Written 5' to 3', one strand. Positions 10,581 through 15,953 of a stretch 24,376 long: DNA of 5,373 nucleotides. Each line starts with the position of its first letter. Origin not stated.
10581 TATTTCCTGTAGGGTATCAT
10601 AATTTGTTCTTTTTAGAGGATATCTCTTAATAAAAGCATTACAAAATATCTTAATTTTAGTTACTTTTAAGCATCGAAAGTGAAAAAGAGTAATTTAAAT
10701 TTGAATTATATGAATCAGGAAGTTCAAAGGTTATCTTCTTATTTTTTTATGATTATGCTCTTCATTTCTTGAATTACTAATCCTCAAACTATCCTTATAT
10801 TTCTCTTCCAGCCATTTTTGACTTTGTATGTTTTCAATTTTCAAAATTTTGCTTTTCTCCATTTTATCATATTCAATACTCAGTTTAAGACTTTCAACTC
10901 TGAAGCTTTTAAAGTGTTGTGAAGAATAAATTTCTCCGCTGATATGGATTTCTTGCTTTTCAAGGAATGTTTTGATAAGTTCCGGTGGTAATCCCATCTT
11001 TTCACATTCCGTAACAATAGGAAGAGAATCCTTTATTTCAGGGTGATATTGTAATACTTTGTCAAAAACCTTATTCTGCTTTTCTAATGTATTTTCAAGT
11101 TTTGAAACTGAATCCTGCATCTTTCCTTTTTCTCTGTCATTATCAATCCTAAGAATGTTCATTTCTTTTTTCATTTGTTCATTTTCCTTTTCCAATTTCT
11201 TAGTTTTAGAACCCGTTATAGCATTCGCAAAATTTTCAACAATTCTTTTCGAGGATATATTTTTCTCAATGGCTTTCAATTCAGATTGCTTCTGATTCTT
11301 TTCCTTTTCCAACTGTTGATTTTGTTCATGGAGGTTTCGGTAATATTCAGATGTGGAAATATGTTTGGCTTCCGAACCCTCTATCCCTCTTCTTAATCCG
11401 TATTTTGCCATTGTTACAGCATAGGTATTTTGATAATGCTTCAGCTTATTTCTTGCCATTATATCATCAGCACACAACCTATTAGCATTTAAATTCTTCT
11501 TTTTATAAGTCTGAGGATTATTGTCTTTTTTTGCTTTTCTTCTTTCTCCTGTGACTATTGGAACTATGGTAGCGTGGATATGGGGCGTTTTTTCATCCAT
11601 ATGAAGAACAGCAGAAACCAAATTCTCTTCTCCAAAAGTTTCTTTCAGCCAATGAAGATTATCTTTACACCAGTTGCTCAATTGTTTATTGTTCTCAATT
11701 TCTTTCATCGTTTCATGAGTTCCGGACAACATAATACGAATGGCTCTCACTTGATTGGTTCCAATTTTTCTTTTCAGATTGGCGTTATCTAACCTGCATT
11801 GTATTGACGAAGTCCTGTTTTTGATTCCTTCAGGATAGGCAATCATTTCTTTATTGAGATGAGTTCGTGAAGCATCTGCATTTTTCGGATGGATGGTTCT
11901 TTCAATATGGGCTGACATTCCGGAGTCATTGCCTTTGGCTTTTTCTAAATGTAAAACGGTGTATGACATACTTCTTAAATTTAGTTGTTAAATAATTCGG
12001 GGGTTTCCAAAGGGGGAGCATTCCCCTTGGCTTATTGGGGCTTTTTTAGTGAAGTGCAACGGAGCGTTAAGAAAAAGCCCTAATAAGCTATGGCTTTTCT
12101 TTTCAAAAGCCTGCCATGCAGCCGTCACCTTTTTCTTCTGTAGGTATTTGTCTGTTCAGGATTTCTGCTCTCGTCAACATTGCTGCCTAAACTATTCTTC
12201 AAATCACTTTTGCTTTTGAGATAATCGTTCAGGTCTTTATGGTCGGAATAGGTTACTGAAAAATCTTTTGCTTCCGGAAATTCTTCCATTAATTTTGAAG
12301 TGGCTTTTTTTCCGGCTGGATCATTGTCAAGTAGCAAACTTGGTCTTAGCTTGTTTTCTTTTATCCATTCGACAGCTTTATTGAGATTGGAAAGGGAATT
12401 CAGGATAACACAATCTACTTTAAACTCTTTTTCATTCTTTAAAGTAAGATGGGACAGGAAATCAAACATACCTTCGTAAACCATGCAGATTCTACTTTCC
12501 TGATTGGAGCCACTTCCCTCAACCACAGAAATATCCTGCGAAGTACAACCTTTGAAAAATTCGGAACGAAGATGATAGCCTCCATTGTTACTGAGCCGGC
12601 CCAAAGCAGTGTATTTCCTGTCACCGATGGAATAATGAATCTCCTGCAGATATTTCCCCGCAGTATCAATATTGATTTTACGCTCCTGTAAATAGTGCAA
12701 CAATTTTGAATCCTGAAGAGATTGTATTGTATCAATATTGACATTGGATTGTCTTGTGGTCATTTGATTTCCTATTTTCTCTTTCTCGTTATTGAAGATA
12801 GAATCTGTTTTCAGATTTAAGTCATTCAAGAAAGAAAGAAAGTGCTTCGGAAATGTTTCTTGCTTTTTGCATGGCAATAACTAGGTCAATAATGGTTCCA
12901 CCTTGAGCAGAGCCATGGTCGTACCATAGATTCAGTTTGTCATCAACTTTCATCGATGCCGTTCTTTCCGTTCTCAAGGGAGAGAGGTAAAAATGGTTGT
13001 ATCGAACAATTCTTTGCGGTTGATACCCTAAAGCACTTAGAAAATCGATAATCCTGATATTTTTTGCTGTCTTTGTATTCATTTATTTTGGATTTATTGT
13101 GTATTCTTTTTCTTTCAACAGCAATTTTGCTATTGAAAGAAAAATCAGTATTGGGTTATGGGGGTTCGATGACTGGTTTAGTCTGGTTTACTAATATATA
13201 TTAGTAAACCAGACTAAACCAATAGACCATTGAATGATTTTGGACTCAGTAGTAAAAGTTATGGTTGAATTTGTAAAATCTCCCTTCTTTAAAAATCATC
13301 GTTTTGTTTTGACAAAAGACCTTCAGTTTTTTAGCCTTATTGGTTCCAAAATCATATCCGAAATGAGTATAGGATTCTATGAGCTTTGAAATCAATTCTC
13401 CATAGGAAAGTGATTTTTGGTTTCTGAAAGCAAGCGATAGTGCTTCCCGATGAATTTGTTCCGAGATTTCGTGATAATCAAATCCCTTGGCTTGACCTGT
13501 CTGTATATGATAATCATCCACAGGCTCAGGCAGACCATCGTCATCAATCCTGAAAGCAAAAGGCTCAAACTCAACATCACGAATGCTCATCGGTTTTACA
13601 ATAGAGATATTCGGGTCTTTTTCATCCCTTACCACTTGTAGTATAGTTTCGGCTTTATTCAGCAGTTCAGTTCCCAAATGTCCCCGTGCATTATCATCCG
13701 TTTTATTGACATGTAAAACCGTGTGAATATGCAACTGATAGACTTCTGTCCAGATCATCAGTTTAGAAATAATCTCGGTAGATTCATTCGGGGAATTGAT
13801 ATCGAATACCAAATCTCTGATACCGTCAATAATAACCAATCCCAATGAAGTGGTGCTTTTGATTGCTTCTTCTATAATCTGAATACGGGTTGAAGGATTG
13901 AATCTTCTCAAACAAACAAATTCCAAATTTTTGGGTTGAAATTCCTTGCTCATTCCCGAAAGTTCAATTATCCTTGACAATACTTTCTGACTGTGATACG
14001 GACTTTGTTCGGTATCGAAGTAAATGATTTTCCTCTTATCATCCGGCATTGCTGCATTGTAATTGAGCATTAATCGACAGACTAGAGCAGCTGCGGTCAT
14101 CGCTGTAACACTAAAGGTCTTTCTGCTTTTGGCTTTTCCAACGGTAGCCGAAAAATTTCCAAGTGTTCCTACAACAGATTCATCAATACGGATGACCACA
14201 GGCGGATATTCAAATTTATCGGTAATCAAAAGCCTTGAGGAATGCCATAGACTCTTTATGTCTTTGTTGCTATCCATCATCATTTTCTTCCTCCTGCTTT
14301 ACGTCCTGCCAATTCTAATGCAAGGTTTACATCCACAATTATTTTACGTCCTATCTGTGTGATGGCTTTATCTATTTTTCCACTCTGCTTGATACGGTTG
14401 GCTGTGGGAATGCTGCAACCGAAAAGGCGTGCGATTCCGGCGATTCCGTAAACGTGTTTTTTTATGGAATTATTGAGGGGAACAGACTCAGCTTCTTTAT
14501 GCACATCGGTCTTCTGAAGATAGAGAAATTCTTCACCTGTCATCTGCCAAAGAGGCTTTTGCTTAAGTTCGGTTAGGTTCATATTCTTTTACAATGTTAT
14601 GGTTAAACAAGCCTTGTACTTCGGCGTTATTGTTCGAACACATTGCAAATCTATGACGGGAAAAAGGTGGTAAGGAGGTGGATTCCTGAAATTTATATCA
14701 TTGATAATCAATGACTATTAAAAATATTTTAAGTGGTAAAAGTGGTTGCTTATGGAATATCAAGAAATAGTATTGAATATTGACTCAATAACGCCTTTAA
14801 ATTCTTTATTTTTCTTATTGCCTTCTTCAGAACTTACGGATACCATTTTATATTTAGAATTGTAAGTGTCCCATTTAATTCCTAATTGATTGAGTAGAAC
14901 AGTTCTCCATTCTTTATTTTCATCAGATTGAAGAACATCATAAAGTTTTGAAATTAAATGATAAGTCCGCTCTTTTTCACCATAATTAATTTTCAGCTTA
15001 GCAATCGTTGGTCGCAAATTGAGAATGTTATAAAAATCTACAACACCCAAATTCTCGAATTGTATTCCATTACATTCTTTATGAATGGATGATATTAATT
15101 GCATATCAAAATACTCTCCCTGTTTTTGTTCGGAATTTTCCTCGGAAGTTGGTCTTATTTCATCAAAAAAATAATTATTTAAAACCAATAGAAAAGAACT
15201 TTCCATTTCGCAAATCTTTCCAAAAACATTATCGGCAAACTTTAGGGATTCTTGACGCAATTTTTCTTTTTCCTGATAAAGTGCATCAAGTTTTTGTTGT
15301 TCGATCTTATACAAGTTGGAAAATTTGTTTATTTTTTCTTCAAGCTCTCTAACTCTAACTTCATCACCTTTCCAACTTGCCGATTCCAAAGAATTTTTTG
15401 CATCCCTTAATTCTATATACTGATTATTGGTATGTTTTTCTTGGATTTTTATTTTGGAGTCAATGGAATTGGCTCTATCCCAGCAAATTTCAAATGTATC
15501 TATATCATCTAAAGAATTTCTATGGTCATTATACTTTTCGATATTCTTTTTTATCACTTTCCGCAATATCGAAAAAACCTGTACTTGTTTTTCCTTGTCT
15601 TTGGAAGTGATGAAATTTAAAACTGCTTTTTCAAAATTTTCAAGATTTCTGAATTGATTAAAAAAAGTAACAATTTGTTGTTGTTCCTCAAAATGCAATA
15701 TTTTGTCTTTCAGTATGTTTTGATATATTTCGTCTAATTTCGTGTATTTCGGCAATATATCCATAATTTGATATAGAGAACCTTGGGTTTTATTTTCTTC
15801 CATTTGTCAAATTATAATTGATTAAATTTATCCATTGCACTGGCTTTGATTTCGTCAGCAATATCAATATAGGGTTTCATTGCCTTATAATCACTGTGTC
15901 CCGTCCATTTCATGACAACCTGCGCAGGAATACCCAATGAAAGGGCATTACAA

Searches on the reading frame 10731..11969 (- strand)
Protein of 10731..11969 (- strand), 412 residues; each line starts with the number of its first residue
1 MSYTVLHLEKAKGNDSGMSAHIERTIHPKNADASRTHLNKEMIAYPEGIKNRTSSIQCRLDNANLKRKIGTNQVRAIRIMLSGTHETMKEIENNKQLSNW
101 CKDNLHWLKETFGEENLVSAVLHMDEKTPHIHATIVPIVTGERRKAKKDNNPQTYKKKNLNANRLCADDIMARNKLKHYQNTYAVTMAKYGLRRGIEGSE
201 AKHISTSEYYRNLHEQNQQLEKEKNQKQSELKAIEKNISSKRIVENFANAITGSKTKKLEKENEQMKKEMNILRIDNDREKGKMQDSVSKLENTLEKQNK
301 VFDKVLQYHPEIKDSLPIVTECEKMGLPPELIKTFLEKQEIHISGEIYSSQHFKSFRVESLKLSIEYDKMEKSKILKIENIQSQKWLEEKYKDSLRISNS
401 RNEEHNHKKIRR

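Call 7: search_protein_families(library=pfam, proteins=[window:10731-11969:-], max_evalue=0.01)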
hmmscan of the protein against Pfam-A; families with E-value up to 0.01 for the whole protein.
window:10731-11969:- (412 aa): 2 families
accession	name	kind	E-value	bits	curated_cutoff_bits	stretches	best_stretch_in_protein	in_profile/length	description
PF01076.25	Mob_Pre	-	3.3e-27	96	25.5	1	1-210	1-195/196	Plasmid recombination enzyme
PF03432.20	Relaxase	-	0.0071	17.1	24.6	1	76-167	45-128/132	MobA/VirD2-like, nuclease domain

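Call 44: search_protein_families(library=ncbifam, proteins=[window:10731-11969:-], max_evalue=0.01)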
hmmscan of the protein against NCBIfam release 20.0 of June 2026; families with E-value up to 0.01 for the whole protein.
window:10731-11969:- (412 aa): 1 family
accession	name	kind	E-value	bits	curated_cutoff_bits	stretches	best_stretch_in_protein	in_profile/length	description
NF041497.1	MobV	equivalog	3.7e-64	216.3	100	1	1-203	1-187/187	MobV family relaxase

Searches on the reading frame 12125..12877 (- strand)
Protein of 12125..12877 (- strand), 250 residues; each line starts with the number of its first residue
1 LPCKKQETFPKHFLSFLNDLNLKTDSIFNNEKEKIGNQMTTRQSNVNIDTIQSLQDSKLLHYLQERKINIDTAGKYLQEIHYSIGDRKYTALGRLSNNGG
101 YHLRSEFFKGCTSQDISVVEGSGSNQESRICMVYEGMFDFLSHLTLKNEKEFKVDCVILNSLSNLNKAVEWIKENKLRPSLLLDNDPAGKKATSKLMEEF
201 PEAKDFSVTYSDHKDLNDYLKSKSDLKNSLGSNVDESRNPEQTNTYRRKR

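Call 7: search_protein_families(library=pfam, proteins=[window:12125-12877:-], max_evalue=0.01)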
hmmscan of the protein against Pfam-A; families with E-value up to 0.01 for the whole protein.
window:12125-12877:- (250 aa): 2 families
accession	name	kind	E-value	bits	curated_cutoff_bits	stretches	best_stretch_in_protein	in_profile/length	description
PF13155.12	Toprim_2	-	6.3e-14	52.6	22.1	1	133-220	2-88/88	Toprim-like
PF13362.12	Toprim_3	-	5.6e-07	30.4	27.2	1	132-223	3-92/95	Toprim domain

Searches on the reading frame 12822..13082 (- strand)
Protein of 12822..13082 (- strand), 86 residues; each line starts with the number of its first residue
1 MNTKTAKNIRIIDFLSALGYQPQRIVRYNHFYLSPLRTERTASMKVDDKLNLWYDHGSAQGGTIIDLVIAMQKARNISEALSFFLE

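Call 7: search_protein_families(library=pfam, proteins=[window:12822-13082:-], max_evalue=0.01)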
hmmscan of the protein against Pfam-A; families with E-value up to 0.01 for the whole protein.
window:12822-13082:- (86 aa): 1 family
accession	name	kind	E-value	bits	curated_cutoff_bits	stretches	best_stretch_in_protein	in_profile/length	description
PF01807.25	Zn_ribbon_DnaG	-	0.00055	20.1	24.9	1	29-75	31-77/98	CHC2 zinc finger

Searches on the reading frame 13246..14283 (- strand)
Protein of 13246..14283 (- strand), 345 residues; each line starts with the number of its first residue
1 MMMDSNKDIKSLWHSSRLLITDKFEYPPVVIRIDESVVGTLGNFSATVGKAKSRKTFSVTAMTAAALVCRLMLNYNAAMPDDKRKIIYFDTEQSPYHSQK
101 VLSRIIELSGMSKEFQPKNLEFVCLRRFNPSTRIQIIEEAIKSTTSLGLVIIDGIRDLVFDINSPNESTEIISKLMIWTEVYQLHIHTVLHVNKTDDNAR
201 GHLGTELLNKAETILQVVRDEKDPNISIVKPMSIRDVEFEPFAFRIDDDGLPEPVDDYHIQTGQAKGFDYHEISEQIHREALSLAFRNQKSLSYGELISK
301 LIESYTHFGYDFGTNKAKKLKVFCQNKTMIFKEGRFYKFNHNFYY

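Call 7: search_protein_families(library=pfam, proteins=[window:13246-14283:-], max_evalue=0.01)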
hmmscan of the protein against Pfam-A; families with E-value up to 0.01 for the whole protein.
window:13246-14283:- (345 aa): 1 family
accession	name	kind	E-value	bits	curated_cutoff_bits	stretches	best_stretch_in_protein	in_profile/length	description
PF13481.12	AAA_25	-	3.9e-07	30.3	27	1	41-196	32-194/195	AAA domain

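Call 44: search_protein_families(library=ncbifam, proteins=[window:13246-14283:-], max_evalue=0.01)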
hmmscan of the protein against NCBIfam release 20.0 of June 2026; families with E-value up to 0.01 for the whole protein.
window:13246-14283:- (345 aa): 0 families

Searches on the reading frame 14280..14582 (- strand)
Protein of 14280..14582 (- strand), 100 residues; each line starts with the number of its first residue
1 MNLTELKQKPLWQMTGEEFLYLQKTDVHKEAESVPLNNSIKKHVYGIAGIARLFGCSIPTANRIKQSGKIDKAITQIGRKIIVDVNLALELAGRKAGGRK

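Call 7: search_protein_families(library=pfam, proteins=[window:14280-14582:-], max_evalue=0.01)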
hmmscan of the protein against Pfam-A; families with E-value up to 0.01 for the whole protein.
window:14280-14582:- (100 aa): 1 family
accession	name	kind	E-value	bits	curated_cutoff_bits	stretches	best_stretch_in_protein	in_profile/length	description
PF12964.13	DUF3853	-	1.1e-37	128.5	22.1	1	2-95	1-97/97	Protein of unknown function (DUF3853)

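Call 44: search_protein_families(library=ncbifam, proteins=[window:14280-14582:-], max_evalue=0.01)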
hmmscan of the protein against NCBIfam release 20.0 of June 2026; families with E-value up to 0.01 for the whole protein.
window:14280-14582:- (100 aa): 0 families

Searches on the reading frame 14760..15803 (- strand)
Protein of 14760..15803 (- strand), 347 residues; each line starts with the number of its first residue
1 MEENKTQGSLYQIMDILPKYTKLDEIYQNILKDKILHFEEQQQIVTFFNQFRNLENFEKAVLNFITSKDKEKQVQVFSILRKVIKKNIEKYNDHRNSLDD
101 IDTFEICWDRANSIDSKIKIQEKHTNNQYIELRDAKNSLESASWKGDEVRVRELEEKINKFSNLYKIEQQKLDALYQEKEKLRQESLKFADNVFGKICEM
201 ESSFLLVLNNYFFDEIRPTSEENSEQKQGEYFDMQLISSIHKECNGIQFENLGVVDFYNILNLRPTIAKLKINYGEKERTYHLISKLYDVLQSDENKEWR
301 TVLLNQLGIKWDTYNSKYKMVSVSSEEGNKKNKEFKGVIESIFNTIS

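Call 7: search_protein_families(library=pfam, proteins=[window:14760-15803:-], max_evalue=0.01)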
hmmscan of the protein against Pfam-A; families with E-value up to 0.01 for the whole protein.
window:14760-15803:- (347 aa): 0 families

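Call 44: search_protein_families(library=ncbifam, proteins=[window:14760-15803:-], max_evalue=0.01)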
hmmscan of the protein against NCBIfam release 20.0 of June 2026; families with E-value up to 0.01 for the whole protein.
window:14760-15803:- (347 aa): 0 families

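Call 67: search_protein_families(library=pfam, proteins=[window:14760-15803:-], max_evalue=1)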
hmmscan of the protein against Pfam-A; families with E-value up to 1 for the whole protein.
window:14760-15803:- (347 aa): 1 family
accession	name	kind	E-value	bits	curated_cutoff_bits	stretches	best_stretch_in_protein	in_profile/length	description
PF12164.13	SporV_AA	-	0.88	10.4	25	0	234-257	59-82/90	Stage V sporulation protein AA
